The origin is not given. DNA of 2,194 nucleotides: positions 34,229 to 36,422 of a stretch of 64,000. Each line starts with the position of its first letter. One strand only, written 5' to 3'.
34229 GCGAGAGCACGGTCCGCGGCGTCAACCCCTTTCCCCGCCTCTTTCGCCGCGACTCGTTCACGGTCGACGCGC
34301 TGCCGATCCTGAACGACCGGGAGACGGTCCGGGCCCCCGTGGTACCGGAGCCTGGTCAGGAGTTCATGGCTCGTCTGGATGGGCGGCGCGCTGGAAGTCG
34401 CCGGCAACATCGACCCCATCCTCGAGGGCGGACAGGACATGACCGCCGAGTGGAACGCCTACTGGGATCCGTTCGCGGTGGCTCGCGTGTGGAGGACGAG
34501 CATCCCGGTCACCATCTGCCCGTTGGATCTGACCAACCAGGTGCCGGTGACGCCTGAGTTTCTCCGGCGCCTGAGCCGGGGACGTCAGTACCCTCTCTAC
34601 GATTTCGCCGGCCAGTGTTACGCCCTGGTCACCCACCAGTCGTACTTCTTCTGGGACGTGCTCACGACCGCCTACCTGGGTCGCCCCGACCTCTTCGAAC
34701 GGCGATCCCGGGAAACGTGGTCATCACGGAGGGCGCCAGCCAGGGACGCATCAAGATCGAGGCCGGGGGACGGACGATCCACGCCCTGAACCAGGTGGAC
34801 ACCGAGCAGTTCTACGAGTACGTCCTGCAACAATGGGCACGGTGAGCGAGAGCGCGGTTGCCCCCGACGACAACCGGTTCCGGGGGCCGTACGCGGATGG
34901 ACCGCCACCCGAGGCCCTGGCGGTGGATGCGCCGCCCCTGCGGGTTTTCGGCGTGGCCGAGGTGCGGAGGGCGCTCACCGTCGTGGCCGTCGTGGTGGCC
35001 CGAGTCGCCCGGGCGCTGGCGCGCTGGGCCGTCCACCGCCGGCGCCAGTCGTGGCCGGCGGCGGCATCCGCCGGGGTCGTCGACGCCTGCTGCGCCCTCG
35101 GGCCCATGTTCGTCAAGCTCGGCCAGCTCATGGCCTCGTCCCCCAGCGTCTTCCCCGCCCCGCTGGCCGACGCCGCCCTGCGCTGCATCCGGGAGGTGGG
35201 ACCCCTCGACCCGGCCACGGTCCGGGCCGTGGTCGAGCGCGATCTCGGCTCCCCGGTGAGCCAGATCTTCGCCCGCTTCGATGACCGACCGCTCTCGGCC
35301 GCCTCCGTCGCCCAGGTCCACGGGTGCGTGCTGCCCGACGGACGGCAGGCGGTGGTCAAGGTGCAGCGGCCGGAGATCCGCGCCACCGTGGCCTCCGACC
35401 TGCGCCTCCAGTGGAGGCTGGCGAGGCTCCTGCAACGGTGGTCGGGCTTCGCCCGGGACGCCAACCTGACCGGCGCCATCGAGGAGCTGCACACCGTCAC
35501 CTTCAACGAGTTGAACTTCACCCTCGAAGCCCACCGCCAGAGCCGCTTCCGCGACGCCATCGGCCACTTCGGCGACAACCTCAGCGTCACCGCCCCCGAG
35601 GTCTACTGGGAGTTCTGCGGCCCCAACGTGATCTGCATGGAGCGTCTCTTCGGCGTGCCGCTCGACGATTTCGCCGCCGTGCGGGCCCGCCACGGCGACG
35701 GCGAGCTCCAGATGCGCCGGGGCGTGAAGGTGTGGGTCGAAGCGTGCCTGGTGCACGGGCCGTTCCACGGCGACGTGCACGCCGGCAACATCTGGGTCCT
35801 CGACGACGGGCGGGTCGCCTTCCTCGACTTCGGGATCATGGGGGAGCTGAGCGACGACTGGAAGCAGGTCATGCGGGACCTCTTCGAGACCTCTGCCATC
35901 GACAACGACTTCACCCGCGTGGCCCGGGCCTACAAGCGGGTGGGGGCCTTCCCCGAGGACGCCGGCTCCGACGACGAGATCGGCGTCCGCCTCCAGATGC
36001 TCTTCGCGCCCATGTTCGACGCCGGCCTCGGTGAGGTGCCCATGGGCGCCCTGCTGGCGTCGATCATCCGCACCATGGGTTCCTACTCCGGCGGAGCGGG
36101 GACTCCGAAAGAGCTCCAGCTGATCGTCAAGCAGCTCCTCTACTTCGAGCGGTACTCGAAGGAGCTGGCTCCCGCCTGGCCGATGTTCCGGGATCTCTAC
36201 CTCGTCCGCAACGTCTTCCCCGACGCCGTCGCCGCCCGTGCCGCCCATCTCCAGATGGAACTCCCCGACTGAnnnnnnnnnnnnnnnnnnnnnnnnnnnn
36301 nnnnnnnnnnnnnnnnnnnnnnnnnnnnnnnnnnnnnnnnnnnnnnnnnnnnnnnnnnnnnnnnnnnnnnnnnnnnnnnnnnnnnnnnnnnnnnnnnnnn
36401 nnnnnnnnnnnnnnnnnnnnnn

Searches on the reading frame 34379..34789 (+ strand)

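Call 71: search_protein_families(library=pfam, proteins=[window:34379-34789:+], max_evalue=0.001)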
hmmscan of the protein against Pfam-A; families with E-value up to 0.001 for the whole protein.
window:34379-34789:+ (136 aa): 1 family
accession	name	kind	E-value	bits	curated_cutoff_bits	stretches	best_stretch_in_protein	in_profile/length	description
PF01156.24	IU_nuc_hydro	-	1.9e-17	64.3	34.2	1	1-109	146-253/297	Inosine-uridine preferring nucleoside hydrolase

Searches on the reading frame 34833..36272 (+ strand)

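Call 71: search_protein_families(library=pfam, proteins=[window:34833-36272:+], max_evalue=0.001)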
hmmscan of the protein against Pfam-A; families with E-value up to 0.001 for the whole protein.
window:34833-36272:+ (479 aa): 2 families
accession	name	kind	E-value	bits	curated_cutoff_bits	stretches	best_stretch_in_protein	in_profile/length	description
PF03109.22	ABC1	-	3.6e-56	190.5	22.9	1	122-365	6-242/244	ABC1 atypical kinase-like domain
PF01636.29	APH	-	0.0008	19.7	23.2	1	292-334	148-195/239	Phosphotransferase enzyme family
